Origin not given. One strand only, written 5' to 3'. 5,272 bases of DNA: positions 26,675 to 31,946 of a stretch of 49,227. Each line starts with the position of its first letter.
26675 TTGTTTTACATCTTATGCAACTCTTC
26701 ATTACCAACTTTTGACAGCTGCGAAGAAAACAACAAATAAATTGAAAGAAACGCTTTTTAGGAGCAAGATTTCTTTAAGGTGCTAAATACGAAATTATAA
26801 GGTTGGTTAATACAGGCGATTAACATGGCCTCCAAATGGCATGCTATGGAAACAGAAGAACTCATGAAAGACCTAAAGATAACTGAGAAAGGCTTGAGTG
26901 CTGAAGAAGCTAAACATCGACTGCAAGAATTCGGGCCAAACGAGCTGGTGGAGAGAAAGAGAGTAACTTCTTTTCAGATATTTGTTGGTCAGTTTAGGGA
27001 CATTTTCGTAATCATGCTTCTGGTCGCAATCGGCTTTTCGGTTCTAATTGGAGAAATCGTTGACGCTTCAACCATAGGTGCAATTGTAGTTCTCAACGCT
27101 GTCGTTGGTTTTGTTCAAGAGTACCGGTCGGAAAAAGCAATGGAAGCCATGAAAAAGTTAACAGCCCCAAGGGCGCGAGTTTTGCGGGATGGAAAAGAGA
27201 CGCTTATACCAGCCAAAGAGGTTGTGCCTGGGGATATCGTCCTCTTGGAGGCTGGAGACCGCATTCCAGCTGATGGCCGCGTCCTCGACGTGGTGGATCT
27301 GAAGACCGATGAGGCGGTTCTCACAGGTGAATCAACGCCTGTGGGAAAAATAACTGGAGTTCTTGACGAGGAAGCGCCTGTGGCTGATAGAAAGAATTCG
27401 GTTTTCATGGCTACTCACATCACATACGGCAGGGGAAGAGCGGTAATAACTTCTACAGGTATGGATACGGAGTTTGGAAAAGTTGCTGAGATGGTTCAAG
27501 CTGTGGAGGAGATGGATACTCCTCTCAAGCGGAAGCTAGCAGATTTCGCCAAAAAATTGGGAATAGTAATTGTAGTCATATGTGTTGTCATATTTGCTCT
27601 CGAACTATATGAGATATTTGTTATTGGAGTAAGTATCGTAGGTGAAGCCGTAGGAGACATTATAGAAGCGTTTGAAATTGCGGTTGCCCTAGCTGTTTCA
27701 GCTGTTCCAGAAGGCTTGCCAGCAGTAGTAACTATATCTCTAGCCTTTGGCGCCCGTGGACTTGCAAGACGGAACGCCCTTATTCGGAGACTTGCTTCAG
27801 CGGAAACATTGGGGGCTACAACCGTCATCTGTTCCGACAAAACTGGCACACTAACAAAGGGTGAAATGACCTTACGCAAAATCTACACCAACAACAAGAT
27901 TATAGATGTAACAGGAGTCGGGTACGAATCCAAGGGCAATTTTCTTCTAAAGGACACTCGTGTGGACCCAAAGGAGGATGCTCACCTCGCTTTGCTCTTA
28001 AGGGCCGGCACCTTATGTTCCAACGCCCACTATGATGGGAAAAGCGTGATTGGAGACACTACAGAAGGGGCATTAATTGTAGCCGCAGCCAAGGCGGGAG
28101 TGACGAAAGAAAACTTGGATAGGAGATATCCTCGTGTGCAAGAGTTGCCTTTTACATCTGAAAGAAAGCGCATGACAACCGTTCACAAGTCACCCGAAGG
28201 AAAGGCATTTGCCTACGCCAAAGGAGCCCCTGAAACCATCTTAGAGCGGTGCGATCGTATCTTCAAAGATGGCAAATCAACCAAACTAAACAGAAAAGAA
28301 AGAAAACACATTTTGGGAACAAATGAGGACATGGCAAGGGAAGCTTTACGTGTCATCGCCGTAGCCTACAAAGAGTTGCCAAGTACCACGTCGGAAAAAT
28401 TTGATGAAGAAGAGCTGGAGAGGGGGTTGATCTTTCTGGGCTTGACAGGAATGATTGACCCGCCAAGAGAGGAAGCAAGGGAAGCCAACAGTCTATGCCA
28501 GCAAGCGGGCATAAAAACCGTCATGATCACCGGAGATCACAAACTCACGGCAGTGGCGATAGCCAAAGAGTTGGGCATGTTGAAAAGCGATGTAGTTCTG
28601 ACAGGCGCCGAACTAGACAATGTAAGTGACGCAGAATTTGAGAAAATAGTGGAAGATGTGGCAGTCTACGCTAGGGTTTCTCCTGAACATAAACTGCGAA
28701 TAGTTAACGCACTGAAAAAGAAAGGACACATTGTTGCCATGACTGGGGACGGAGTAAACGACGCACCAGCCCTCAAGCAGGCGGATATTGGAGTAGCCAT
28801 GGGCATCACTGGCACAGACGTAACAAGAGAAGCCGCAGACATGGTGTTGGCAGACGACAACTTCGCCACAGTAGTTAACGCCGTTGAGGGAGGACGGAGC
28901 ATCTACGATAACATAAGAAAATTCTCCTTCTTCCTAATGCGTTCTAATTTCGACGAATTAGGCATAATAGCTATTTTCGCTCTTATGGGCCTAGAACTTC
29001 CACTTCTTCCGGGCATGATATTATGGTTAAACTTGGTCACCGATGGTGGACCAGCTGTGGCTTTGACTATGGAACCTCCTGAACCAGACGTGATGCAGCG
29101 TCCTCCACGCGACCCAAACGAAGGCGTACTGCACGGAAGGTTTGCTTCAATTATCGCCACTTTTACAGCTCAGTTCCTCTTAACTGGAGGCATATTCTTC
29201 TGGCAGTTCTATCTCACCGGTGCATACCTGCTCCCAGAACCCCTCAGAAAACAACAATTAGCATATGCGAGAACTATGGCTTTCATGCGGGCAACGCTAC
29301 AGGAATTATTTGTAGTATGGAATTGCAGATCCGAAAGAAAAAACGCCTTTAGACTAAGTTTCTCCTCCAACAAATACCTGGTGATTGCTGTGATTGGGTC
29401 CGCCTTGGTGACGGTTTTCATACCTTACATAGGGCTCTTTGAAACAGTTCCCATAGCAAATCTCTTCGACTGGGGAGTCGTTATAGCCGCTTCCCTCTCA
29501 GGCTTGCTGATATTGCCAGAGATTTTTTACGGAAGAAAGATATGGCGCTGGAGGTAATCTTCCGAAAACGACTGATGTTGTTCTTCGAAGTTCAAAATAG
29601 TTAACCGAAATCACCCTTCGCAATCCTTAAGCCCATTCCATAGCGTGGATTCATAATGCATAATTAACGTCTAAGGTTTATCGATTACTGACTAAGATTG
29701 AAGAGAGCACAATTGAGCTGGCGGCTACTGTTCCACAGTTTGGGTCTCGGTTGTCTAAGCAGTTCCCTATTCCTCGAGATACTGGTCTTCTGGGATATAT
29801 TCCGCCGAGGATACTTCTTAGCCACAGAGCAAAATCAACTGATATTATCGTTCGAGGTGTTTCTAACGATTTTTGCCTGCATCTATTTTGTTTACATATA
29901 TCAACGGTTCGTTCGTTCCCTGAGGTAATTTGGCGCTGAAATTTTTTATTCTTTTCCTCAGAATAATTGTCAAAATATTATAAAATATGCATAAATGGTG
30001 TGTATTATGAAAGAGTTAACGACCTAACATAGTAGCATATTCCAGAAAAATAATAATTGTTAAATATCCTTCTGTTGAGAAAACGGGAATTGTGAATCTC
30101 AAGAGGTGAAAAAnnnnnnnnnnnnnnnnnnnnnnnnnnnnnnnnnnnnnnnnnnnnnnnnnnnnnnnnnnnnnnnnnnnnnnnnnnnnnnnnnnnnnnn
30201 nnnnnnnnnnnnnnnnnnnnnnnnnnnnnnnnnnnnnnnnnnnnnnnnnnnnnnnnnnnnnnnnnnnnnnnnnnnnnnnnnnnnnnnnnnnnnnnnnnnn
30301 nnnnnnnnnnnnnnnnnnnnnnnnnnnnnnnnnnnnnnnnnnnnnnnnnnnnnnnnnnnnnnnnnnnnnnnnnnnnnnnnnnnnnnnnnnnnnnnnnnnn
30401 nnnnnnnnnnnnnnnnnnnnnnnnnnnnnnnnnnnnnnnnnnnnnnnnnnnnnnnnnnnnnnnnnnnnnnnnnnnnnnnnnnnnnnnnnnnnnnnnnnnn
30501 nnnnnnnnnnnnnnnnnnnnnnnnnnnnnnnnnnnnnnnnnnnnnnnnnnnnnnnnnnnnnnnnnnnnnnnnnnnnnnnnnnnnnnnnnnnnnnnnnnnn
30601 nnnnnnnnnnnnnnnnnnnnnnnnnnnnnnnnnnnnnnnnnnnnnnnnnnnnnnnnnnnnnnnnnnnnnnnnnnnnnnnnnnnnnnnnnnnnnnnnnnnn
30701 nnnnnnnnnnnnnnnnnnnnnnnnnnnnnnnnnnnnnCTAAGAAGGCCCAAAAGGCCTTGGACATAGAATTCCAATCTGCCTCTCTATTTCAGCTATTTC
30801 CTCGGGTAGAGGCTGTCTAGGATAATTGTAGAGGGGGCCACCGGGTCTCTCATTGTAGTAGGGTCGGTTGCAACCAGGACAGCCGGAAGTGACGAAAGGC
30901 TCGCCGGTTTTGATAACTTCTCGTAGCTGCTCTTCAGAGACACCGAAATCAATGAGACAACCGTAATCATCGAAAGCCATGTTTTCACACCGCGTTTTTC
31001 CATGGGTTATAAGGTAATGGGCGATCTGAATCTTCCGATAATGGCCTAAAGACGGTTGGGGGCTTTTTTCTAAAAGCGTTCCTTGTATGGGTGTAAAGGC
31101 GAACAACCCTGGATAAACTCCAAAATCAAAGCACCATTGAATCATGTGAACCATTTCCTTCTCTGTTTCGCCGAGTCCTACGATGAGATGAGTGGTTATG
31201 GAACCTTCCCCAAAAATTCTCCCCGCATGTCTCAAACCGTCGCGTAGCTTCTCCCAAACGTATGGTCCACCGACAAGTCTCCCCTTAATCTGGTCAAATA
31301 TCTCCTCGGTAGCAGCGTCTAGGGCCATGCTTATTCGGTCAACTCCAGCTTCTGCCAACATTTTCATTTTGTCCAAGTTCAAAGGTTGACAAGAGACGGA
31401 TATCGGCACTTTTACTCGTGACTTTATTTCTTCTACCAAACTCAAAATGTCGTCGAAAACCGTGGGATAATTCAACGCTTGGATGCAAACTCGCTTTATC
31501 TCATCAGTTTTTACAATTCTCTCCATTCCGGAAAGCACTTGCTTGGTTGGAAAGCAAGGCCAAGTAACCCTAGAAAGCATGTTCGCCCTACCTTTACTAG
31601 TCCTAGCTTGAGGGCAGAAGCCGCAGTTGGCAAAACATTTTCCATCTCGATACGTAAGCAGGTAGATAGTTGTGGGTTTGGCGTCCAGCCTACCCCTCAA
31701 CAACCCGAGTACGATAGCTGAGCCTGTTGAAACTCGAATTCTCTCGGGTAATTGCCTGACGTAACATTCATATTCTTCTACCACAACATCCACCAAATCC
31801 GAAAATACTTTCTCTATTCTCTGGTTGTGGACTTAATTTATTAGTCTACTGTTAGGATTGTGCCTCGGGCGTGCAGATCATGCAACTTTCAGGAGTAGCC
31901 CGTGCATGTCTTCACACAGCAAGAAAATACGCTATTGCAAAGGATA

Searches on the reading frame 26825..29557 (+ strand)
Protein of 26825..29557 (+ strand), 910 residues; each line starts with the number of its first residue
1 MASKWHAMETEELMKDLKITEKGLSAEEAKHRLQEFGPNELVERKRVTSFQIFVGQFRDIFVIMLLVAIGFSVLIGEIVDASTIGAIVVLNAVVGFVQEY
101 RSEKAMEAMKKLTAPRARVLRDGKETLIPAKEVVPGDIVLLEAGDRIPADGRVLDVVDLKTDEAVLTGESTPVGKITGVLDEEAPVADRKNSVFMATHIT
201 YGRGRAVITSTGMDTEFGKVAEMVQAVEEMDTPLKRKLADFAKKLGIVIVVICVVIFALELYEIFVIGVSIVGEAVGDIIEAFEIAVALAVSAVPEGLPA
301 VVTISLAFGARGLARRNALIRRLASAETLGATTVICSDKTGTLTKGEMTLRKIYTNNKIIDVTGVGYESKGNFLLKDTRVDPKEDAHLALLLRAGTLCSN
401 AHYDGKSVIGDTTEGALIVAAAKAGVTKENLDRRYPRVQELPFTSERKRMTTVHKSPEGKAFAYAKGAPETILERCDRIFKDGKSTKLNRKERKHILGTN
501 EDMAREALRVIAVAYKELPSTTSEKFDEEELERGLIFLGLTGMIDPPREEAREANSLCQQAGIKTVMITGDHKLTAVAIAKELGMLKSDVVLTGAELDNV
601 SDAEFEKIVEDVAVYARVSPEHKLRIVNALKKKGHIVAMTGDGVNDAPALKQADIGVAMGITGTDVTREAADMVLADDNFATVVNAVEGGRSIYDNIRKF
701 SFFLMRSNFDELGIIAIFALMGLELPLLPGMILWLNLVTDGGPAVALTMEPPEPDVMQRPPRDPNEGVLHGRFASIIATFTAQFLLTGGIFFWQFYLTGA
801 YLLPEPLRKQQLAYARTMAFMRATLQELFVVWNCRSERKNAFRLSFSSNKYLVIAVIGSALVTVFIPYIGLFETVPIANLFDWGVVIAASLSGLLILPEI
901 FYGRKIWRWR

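Call 20: search_protein_families(library=pfam, proteins=[window:26825-29557:+], max_evalue=0.0001)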
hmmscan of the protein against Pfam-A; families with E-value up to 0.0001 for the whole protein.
window:26825-29557:+ (910 aa): 6 families
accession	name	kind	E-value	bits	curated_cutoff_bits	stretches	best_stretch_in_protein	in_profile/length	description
PF00122.25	E1-E2_ATPase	-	1.7e-49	168.2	28.1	1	111-316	1-181/181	E1-E2 ATPase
PF00689.26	Cation_ATPase_C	-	4.2e-38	131.3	27.3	1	725-896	2-168/175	Cation transporting ATPase, C-terminus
PF13246.12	Cation_ATPase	-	9.8e-25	86.9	21.7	1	399-479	4-91/91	Cation transport ATPase (P-type)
PF00702.32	Hydrolase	-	4.1e-21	76.7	26.4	1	334-654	3-191/191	haloacid dehalogenase-like hydrolase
PF00690.31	Cation_ATPase_N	-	3.3e-19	68.8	20.4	1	5-71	1-68/69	Cation transporter/ATPase, N-terminus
PF12710.13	HAD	-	3.4e-05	24.8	27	1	524-651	71-189/189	haloacid dehalogenase-like hydrolase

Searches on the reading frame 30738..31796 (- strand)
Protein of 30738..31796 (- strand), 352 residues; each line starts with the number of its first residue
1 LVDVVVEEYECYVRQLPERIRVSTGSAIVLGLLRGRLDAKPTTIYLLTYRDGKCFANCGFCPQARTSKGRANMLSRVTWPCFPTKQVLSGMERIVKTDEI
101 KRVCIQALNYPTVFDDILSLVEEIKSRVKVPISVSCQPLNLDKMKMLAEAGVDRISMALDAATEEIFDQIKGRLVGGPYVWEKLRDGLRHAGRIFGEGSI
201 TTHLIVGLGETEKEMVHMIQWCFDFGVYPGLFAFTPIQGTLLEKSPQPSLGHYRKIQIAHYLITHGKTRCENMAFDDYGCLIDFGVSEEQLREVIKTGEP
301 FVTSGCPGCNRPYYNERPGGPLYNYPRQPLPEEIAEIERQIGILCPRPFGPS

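Call 20: search_protein_families(library=pfam, proteins=[window:30738-31796:-], max_evalue=0.0001)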
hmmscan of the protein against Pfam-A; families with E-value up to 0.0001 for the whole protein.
window:30738-31796:- (352 aa): 1 family
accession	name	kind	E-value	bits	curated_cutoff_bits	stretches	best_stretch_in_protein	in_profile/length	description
PF04055.27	Radical_SAM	-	1.4e-17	64.8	29.5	1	53-222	6-166/166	Radical SAM superfamily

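Call 35: search_protein_families(library=ncbifam, proteins=[window:30738-31796:-], max_evalue=0.00001)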
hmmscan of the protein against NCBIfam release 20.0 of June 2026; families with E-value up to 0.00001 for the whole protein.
window:30738-31796:- (352 aa): 6 families
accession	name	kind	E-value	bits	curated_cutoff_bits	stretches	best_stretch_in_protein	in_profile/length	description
NF053743.1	LipS2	equivalog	1.4e-105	352.9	270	1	20-326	1-292/292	LipS2 family lipoyl synthase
TIGR04043.1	rSAM_MSMEG_0568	hypoth_equivalog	1.2e-21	77.1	303.7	1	120-256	184-319/354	MSMEG_0568 family radical SAM protein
NF045502.1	variant_rSAM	domain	1.1e-14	54.2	125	1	57-261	145-352/357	radical SAM protein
TIGR00433.2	bioB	equivalog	2.4e-14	53.3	225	1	44-250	41-237/307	biotin synthase BioB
NF001199.0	PRK00164.2-1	equivalog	4.4e-07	29.3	231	1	88-226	47-179/308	GTP 3',8-cyclase MoaA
TIGR04317.1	W_rSAM_matur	equivalog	7.9e-07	28.5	380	1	53-172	13-123/349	tungsten cofactor oxidoreductase radical SAM maturase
